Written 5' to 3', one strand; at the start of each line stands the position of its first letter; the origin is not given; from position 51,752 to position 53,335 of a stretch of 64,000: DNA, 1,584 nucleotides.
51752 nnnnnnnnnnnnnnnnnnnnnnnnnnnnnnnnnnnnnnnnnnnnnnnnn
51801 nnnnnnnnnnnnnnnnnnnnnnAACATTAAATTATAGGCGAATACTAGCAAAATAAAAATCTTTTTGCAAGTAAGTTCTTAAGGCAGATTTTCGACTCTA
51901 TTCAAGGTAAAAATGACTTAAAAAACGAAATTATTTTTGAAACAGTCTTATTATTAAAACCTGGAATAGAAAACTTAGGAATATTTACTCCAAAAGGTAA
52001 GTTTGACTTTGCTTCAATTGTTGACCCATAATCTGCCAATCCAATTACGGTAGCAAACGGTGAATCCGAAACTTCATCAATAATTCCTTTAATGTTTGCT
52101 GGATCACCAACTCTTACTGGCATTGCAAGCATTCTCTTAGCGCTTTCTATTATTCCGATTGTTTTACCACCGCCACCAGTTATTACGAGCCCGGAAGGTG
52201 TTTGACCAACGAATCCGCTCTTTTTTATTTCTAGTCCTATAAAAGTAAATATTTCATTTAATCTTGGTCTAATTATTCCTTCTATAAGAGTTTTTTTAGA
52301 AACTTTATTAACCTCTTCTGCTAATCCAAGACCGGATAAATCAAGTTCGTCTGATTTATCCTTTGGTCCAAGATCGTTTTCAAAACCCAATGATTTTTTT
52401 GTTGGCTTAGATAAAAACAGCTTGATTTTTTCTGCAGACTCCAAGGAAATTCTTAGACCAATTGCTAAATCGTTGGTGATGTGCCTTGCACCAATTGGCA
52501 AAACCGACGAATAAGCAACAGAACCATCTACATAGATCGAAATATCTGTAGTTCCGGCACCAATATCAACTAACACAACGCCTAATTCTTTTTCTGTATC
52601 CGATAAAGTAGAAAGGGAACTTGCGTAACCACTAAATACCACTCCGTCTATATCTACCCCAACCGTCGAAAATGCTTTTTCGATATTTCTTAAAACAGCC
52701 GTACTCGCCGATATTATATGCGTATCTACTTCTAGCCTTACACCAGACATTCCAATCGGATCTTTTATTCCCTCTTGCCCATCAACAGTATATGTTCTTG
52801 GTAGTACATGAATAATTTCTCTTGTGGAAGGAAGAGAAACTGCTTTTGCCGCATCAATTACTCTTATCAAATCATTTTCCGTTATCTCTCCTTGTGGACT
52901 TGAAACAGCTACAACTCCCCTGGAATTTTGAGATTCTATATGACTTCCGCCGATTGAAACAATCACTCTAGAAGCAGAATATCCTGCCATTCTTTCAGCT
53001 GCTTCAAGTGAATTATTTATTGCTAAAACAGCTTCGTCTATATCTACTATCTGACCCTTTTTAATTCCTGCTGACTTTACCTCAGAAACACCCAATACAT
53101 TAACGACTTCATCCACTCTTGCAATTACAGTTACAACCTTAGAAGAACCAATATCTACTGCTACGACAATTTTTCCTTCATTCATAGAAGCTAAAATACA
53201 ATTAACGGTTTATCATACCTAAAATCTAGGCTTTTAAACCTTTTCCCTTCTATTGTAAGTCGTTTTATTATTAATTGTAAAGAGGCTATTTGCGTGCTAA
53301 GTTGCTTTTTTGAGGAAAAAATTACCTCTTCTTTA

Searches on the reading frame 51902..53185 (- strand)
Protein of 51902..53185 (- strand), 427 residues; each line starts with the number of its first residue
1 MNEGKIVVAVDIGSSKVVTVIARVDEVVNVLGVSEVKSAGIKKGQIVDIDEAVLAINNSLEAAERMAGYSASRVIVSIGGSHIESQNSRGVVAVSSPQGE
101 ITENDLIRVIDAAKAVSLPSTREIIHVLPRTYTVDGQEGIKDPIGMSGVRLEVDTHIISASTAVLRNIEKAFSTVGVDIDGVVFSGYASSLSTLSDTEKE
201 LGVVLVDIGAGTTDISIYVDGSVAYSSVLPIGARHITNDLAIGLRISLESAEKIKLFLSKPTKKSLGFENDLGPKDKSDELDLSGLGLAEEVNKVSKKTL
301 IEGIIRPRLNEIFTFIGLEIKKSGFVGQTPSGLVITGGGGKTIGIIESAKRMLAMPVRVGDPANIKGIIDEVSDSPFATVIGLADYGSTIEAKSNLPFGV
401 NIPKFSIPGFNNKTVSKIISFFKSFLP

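Call 72: search_protein_families(library=pfam, proteins=[window:51902-53185:-], max_evalue=0.0001)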
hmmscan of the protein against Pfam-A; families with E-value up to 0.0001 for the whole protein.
window:51902-53185:- (427 aa): 5 families
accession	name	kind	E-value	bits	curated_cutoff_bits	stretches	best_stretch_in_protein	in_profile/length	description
PF14450.12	FtsA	-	3.7e-34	118.2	31.8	2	204-382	1-127/127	Cell division protein FtsA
PF02491.25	SHS2_FTSA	-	2.4e-33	114.8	25.4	1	80-158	1-78/79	SHS2 domain inserted in FTSA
PF11104.14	PilM_2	-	9.5e-08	31.8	27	1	187-256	166-235/340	Type IV pilus assembly protein PilM;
PF06723.19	MreB_Mbl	-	1.3e-05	24.7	27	1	175-362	119-306/327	MreB/Mbl protein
PF06277.17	EutA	-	6.2e-05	22.5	27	1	174-240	118-182/475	Ethanolamine utilisation protein EutA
